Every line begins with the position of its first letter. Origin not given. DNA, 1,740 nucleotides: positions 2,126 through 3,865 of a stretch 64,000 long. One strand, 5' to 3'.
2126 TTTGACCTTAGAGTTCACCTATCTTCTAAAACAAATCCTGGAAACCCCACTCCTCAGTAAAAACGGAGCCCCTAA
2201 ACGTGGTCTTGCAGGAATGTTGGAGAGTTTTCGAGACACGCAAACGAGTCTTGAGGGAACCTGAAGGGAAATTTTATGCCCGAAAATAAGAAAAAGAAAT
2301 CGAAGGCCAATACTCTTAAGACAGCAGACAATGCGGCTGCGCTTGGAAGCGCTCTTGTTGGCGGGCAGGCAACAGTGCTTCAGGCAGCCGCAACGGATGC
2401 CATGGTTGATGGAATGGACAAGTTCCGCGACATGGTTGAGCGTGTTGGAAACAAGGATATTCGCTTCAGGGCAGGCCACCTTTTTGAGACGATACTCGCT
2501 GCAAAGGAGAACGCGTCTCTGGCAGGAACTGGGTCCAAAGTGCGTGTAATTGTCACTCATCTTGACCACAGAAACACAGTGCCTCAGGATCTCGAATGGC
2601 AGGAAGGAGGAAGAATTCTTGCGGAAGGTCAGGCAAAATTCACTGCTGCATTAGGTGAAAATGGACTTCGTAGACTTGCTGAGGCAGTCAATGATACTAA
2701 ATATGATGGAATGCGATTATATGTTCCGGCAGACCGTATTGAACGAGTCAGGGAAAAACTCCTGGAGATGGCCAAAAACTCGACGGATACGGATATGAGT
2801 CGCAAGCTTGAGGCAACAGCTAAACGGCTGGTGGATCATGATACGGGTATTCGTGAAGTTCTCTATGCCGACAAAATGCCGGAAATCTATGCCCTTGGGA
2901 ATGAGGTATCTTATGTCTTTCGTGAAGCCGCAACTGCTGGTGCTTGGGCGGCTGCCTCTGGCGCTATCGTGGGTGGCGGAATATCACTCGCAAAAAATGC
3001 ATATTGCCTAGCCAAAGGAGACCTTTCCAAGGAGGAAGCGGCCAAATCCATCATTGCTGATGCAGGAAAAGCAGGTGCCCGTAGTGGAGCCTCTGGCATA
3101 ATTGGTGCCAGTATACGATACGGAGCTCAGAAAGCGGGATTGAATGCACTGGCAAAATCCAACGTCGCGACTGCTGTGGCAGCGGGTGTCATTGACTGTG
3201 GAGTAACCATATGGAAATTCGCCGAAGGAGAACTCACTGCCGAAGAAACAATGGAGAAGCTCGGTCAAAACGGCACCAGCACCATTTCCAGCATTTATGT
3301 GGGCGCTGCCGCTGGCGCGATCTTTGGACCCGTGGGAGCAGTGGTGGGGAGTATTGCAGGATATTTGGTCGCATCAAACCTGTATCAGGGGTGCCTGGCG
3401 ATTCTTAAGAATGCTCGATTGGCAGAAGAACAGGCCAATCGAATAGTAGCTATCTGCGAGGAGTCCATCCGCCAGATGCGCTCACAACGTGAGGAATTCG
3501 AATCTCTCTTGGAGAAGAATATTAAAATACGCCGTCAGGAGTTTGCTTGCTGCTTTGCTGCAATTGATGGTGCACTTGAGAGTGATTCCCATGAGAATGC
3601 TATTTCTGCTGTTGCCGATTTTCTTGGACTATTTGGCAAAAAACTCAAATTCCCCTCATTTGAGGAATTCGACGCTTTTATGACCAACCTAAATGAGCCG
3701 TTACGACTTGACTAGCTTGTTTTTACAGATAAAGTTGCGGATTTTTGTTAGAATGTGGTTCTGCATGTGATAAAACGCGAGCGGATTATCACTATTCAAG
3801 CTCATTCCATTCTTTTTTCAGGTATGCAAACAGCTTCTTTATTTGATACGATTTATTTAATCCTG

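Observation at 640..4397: AT-richer cassette: micro-TM peptide + TerB-like + two glycine-zipper/coiled-coil membrane proteins facing a PLAAT/LRAT-like hydrolase; candidate undescribed membrane-targeting conflict system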

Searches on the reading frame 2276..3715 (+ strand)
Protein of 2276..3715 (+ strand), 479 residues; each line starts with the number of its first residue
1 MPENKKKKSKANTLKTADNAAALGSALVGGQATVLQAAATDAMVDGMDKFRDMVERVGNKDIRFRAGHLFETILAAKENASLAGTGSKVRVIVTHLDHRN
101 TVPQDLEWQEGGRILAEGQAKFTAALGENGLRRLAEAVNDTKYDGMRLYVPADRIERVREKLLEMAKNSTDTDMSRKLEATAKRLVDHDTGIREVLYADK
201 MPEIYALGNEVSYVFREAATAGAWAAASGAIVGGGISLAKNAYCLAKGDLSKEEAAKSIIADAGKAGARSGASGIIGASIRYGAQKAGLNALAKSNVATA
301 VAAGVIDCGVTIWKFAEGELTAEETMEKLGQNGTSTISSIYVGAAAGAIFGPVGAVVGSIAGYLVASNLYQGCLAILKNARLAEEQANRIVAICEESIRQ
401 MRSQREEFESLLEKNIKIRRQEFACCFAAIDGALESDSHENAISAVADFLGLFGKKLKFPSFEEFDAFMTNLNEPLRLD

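Call 3: search_protein_families(library=pfam, proteins=[window:2276-3715:+], max_evalue=1)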
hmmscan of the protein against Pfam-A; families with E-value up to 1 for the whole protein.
window:2276-3715:+ (479 aa): 4 families
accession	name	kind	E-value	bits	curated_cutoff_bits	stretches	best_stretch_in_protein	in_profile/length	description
PF21724.2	DUF6861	-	0.00054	19.9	28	1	333-426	44-137/194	Family of unknown function (DUF6861)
PF09535.15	Gmx_para_CXXCG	-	0.024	14.4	25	0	31-65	198-232/236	Protein of unknown function (Gmx_para_CXXCG)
PF20721.2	C19orf12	-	0.087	13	30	1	342-403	49-115/163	C19orf12-like protein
PF19652.4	DUF6155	-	0.11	12.8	27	1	369-414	123-168/170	Family of unknown function (DUF6155)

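Call 4: search_protein_families(library=padloc, proteins=[window:2276-3715:+], max_evalue=1)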
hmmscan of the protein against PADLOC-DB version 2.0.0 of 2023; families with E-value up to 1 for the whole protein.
window:2276-3715:+ (479 aa): 3 families
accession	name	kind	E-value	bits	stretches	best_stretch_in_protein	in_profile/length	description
PDLC04409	PDC-M09B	-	0.00013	18.7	1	221-411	241-435/480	-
PDLC03842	LeoB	-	0.0017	15.3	1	324-417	429-514/568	-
PDLC03841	LeoBC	-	0.015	12.5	1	324-428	444-558/601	-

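Call 5: search_protein_families(library=ncbifam, proteins=[window:2276-3715:+], max_evalue=1)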
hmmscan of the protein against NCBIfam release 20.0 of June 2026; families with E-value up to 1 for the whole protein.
window:2276-3715:+ (479 aa): 2 families
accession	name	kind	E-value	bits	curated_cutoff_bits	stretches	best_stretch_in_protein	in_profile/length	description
TIGR03789.1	pdsO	hypoth_equivalog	8.3e-06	25.6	152.2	1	298-408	5-114/243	sortase-associated OmpA-like protein PdsO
NF053524.1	thylo_ssl2009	equivalog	0.025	15.3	58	1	343-409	10-68/90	ssl2009 family thylakoid membrane protein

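Call 8: search_protein_families(library=phrogs, proteins=[window:2276-3715:+], max_evalue=0.1)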
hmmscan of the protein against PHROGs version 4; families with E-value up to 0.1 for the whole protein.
window:2276-3715:+ (479 aa): 6 families
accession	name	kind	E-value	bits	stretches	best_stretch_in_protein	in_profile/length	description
phrog_18476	-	unknown function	0.0029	18.4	1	323-366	59-102/209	-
phrog_167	-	tail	0.004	15.9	1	24-379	474-728/1555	tail length tape measure protein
phrog_11489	-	unknown function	0.011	14.8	1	337-417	735-814/1717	-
phrog_6922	-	unknown function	0.016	14.8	1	335-365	341-370/768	-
phrog_594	-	unknown function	0.018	16.5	1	320-366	37-82/85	-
phrog_30210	-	unknown function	0.073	13.9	0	343-401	71-128/135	-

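Call 12: find_homologous_proteins(query=window:2276-3715:+)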
Query window:2276-3715:+ (479 aa): 64 proteins with E <= 0.001 among 8000 candidates.
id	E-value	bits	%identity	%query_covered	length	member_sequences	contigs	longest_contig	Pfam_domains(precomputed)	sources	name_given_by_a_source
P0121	0.0e+0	1029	100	100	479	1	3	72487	PF26373.1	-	-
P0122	5.9e-191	654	64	100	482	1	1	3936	-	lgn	-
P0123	8.9e-146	505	55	92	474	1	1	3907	-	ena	-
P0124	1.4e-143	498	55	97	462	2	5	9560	-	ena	-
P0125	4.2e-134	467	48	99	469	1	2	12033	-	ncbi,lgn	ncbi:MAG: hypothetical protein AB1341_14285 [Bacillota bacterium]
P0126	9.2e-125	436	46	99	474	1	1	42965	-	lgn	-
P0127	8.5e-123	429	47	100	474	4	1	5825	-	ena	-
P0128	2.0e-121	425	46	94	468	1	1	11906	PF26373.1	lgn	-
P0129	3.1e-121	424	48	95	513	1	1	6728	PF26373.1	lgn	-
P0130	1.3e-120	422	46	95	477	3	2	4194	-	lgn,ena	-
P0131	8.1e-117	410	47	96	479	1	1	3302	-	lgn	-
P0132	4.4e-116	407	46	99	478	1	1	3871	-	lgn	-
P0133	3.0e-115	404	48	94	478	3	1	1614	-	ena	-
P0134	1.5e-109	386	46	90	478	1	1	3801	PF26373.1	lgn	-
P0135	2.6e-109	385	46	91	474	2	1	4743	-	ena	-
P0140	2.6e-101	358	43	91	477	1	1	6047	PF26373.1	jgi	jgi:hypothetical protein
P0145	1.2e-98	350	41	98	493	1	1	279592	PF26373.1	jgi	-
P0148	1.1e-97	347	42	99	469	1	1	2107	PF26373.1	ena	-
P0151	6.1e-92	328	42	96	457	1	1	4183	PF26373.1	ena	-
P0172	1.3e-79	287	46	68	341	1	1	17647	PF26373.1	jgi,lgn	jgi:hypothetical protein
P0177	8.8e-76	274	49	58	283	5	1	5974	PF26373.1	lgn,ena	-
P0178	8.6e-75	271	36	92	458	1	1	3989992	PF26373.1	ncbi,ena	-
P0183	1.1e-64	238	37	87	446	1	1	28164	PF26373.1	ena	-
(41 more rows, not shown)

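Call 13: search_solved_structures(query=window:2276-3715:+, max_evalue=1)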
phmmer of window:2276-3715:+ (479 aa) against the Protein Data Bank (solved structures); distinct sequences matched with E-value up to 1: 0.

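Call 26: predict_structure(alignment_id=A2)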
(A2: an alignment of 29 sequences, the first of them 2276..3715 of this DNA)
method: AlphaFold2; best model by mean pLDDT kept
length: 479 residues; sequences in the alignment: 29
mean_pLDDT: 72.4   pTM: 0.61
mean pLDDT of the five models: 72.4, 70.1, 67.8, 66.2, 62.2
residues with pLDDT >= 90: 160; 70-90: 85; 50-70: 160; < 50: 74
segments of 3 or more residues with pLDDT < 50: 1-15, 337-365, 380-382, 384-387, 474-479
pLDDT, mean of each block of 10 residues (from residue 1): 42 48 55 82 96 95 94 98 93 93 95 95 93 96 96 97 97 96 97 96 89 80 62 52 63 69 66 72 73 68 66 66 65 52 35 37 48 51 47 51 56 63 75 77 73 58 59 45
secondary structure, 60 per line:
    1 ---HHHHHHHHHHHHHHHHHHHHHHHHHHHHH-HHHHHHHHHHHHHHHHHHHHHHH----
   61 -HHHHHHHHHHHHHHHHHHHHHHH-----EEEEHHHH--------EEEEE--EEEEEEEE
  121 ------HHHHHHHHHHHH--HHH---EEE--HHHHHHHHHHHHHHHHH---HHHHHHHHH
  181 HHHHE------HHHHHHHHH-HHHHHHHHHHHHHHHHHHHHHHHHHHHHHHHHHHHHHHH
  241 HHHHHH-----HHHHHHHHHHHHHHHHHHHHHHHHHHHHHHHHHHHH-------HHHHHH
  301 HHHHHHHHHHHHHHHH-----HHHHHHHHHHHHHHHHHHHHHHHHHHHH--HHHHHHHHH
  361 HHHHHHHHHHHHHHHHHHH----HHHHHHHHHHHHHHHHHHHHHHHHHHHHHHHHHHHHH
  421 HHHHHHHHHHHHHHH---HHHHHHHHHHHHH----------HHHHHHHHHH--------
elements in order: H4-32 H34-56 H62-84 E90-93 H94-97 E106-110 E113-120 H127-138 E147-149 H152-168 H172-184 H192-200 H202-246 H252-287 H295-316 H322-349 H352-379 H384-435 H439-451 H462-471

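Call 30: find_encoding_contigs(protein=P0121, flank=10000, max_places=4)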
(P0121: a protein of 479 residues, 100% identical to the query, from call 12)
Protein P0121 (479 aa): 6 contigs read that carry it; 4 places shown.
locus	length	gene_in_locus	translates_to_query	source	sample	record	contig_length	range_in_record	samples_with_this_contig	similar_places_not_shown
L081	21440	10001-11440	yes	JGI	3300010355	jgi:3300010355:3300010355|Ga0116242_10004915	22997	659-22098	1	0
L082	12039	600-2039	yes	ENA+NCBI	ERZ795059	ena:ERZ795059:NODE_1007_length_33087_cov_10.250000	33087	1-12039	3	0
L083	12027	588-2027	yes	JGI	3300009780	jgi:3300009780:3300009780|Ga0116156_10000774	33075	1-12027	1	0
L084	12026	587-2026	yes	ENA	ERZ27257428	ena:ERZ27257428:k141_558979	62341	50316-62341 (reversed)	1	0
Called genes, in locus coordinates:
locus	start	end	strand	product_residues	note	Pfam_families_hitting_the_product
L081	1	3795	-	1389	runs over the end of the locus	PF18998:Flg_new_2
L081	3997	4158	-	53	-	-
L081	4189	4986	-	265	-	PF01790:LGT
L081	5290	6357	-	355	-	-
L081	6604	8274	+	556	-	PF00069:Pkinase, PF07714:PK_Tyr_Ser-Thr, PF03109:ABC1, PF03781:FGE-sulfatase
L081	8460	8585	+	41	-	-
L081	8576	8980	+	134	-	PF05099:TerB (faint)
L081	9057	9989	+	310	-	-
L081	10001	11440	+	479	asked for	PF26373:MamC (weak)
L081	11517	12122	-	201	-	PF04970:LRAT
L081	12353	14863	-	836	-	PF03648:Glyco_hydro_67N, PF16126:DUF4838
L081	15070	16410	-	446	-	PF07690:MFS_1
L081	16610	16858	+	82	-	PF13711:DUF4160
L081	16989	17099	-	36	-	-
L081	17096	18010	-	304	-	PF01261:AP_endonuc_2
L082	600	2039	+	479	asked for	PF26373:MamC (weak)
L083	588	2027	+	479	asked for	PF26373:MamC (weak)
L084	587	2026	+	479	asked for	PF26373:MamC (weak)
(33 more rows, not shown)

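Call 31: fold_search(model_id=the predicted structure, library=pdb)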
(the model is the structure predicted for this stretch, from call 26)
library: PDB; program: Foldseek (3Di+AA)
matches with E <= 10: 275; with E <= 0.001: 0
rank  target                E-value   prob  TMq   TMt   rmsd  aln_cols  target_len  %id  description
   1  8cwy_A                2.1e-01  0.11  0.12  0.12  25.9       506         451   11  Accurate computational design of genetically encoded 3D protein crystals (released 2023-11-01)
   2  8cws_A                2.2e-01  0.12  0.12  0.12  22.9       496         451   12  Accurate computational design of genetically encoded 3D protein crystals (released 2023-11-01)
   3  9n78_LM               2.2e-01  0.11  0.12  0.06  24.1       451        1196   10  SSU processome maturation and disassembly, State L (released 2025-11-05)
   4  6vfk_B                2.4e-01  0.85  0.22  0.35  21.5       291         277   11  De novo designed tetrahedral nanoparticle T33_dn10 displaying 4 copies of BG505-SOSIP trimer on the surface (released 2020-07-22)
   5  8v3b_a                2.8e-01  0.16  0.16  0.18  21.6       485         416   11  Computational Designed Nanocage O43_129_+4 (released 2024-03-13)
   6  5k7v_A                4.0e-01  0.54  0.21  0.32  22.5       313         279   17  Computational Design of Self-Assembling Cyclic Protein Homooligomers (released 2017-04-12)
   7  7a0g_EEE              4.2e-01  0.08  0.12  0.16  39.1       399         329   13  Structure of the SmhB pore of the tripartite alpha-pore forming toxin, Smh, from Serratia marcescens. (released 2021-03-31)
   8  3ejy_A                5.4e-01  0.04  0.10  0.11  26.7       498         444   13  Structure of E203H mutant of E.coli Cl-/H+ antiporter, CLC-ec1 (released 2009-02-17)
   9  9qtq_G                5.7e-01  0.25  0.17  0.28  19.4       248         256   15  Structure of the energy converting methyltransferase (Mtr) of Methanosarcina mazei in complex with a novel protein bin (released 2025-12-24)
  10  6h2f_A                5.7e-01  0.06  0.10  0.13  38.7       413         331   13  Structure of the pre-pore AhlB of the tripartite alpha-pore forming toxin, AHL, from Aeromonas hydrophila. (released 2019-07-10)
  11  3ejy_B                5.9e-01  0.05  0.10  0.11  26.2       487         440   13  Structure of E203H mutant of E.coli Cl-/H+ antiporter, CLC-ec1 (released 2009-02-17)
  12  8qyy_A                7.9e-01  0.08  0.10  0.17  31.2       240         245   10  Zorya anti-bacteriophage defense system ZorAB, ZorA delta_435-729, ZorA tail tip deletion. (released 2024-11-06)
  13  8qyd_A                8.3e-01  0.09  0.11  0.17  31.3       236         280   10  Zorya anti-bacteriophage defense system ZorAB (released 2024-11-06)
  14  9nfm                  1.0e+00  0.04  0.10  0.05  29.7       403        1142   11  Tuna P-glycoprotein bound to DDT (released 2025-06-04)
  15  7wkk_M                1.1e+00  0.04  0.11  0.08  28.5       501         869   11  Cryo-EM structure of the IR subunit from X. laevis NPC (released 2022-03-30)
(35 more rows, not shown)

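Call 66: find_encoding_contigs(protein=P0122, flank=6000, max_places=2)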
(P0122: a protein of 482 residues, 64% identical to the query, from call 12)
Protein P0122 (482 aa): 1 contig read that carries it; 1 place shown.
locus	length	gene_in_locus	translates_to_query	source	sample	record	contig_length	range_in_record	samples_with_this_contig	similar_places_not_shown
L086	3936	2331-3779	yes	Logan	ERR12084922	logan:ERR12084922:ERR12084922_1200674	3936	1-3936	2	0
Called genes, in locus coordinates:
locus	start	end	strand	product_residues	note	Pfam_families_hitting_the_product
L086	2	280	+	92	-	?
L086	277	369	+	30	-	-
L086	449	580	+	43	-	-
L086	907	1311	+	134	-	PF05099:TerB (faint)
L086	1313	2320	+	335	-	-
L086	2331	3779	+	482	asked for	-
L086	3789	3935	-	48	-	?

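Call 67: find_encoding_contigs(protein=P0124, flank=8000, max_places=2)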
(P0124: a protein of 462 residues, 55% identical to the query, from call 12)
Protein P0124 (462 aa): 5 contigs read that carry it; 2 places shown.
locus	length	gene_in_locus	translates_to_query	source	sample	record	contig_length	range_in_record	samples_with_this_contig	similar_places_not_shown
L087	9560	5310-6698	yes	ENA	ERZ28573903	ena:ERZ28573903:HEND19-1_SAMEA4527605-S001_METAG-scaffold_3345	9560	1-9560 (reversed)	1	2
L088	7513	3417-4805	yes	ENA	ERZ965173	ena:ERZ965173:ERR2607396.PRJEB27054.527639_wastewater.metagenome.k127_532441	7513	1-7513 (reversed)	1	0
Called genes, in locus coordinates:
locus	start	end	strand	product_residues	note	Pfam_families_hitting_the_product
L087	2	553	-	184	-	?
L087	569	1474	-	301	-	-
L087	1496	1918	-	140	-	-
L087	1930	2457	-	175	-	-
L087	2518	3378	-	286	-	PF10123:Mu-like_Pro_N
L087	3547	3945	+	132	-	-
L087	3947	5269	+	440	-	-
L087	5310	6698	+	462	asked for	-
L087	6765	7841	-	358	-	PF06074:Portal_Mu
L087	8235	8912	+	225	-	PF00905:Transpeptidase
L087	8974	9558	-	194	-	?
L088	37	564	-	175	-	-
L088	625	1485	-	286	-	PF10123:Mu-like_Pro_N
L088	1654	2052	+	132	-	-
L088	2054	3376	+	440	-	-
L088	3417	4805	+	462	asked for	-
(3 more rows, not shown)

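Call 68: find_encoding_contigs(protein=P0126, flank=8000, max_places=2)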
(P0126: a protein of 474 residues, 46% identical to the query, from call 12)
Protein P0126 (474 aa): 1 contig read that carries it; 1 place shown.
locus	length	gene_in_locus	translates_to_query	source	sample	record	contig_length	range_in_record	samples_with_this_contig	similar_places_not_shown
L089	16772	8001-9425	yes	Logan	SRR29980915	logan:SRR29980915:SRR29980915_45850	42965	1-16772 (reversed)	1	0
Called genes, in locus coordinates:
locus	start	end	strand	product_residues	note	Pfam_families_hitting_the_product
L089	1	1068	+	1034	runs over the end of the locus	PF04851:ResIII, PF00270:DEAD (faint), PF19778:RE_endonuc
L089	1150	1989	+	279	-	PF00702:Hydrolase, PF13419:HAD_2 (weak), PF13242:Hydrolase_like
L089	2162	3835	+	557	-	PF05697:Trigger_N (weak), PF10087:DUF2325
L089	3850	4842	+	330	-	PF01966:HD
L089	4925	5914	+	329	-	-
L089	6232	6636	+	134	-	PF05099:TerB (faint)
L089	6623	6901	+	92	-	PF03692:CxxCxxCC (weak)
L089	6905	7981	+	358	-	PF12795:MscS_porin (faint)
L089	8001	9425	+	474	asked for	-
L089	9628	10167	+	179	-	-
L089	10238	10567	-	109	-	PF00589:Phage_integrase (weak)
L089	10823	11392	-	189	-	PF00589:Phage_integrase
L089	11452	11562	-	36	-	-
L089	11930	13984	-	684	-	PF13495:Phage_int_SAM_4 (faint), PF02899:Phage_int_SAM_1 (faint), PF00589:Phage_integrase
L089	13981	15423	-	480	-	PF00589:Phage_integrase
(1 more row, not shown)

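Call 98: fold_search(model_id=the predicted structure, library=viral)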
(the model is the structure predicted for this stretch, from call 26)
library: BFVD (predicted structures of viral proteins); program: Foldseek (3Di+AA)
matches with E <= 10: 285; with E <= 0.001: 0
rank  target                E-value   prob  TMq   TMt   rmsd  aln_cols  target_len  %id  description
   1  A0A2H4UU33            1.3e-02  1.00  0.26  0.13  15.7       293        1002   13  J domain-containing protein [Bodo saltans virus]
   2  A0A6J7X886            4.6e-02  0.33  0.16  0.11  39.4       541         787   13  Uncharacterized protein [uncultured Caudovirales phage]
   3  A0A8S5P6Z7            2.1e-01  0.10  0.11  0.05  32.7       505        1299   12  Minor tail protein [Siphoviridae sp. ctsUY14]
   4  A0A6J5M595            3.1e-01  0.13  0.13  0.11  27.9       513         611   12  Uncharacterized protein [uncultured Caudovirales phage]
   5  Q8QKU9                3.1e-01  0.08  0.11  0.05  64.2       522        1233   15  EsV-1-171 [Ectocarpus siliculosus virus 1 (isolate New Zealand/Kaikoura/1988)]
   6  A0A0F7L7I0            3.2e-01  0.11  0.12  0.08  47.5       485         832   12  Uncharacterized protein [uncultured marine virus]
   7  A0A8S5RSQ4            3.7e-01  0.11  0.14  0.12  32.2       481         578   13  Minor tail protein (Fragment) [Siphoviridae sp. ctFBb37]
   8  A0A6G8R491            3.7e-01  0.06  0.13  0.06  41.5       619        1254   15  (no name in the UniProt tables at hand)
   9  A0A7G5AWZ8            4.1e-01  0.07  0.11  0.07  31.0       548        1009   12  Putative endopeptidase [Arthronema virus TR020]
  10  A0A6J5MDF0            4.3e-01  0.08  0.13  0.08  34.1       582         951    9  Lysozyme [uncultured Caudovirales phage]
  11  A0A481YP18            4.5e-01  0.10  0.13  0.16  23.9       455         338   10  Uncharacterized protein [Pithovirus LCDPAC02]
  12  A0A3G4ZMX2            4.7e-01  0.06  0.11  0.08  27.6       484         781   10  RING-type domain-containing protein [Terrestrivirus sp.]
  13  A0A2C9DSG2            5.7e-01  0.14  0.09  0.11  19.4       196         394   12  Uncharacterized protein [Western grey kangaroopox virus]
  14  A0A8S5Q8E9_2          5.7e-01  0.08  0.13  0.06  41.0       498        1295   11  Minor tail protein [Siphoviridae sp. ctdVv30]
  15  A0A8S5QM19            5.7e-01  0.08  0.10  0.14  29.7       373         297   12  Uncharacterized protein [Podoviridae sp. ctdRZ1]
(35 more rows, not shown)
